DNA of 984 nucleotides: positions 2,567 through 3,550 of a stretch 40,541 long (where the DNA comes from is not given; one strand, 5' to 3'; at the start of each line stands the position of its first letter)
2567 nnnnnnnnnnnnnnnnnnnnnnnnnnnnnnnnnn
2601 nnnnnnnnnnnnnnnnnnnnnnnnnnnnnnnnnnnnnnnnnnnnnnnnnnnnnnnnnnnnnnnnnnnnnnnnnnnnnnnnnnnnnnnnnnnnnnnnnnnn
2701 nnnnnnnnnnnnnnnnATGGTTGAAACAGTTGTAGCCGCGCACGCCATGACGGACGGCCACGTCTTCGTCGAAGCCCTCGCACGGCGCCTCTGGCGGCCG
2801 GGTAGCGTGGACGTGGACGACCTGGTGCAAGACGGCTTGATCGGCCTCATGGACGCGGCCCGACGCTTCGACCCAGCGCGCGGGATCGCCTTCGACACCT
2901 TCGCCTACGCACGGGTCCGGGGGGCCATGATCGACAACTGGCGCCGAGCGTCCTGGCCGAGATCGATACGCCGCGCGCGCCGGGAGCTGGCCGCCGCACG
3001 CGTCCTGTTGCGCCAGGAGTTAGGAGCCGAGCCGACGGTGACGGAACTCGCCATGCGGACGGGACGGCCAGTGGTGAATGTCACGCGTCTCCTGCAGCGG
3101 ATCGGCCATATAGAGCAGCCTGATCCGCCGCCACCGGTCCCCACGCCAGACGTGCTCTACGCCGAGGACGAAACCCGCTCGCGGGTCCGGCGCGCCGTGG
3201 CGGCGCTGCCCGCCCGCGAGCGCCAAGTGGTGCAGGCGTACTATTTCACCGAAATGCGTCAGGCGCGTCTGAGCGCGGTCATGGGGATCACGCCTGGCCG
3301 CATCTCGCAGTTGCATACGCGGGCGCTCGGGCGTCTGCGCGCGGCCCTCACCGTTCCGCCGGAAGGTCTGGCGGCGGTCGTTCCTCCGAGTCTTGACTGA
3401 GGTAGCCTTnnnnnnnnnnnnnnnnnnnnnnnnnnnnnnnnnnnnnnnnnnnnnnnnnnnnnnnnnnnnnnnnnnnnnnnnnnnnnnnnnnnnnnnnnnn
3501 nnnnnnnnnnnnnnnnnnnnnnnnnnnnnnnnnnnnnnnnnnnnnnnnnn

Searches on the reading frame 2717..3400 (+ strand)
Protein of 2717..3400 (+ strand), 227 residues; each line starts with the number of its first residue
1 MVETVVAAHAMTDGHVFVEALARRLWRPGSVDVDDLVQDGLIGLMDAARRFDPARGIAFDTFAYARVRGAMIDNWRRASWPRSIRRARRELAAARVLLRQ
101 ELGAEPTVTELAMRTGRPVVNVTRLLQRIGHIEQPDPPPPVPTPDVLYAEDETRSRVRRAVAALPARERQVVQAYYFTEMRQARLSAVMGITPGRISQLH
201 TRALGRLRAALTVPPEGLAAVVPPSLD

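Call 13: search_protein_families(library=pfam, proteins=[window:2717-3400:+], max_evalue=0.01)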
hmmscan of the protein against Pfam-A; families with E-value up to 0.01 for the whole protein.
window:2717-3400:+ (227 aa): 4 families
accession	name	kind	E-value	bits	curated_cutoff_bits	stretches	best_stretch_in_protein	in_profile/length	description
PF04542.20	Sigma70_r2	-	2.4e-18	66.1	24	1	17-80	8-70/71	Sigma-70 region 2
PF04545.22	Sigma70_r4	-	3.2e-13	49.4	24.1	1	161-209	2-50/50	Sigma-70, region 4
PF08281.18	Sigma70_r4_2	-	3.4e-07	30.2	25.7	1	156-207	3-54/54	Sigma-70, region 4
PF04539.22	Sigma70_r3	-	0.00012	22.5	25.3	1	88-127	3-42/78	Sigma-70 region 3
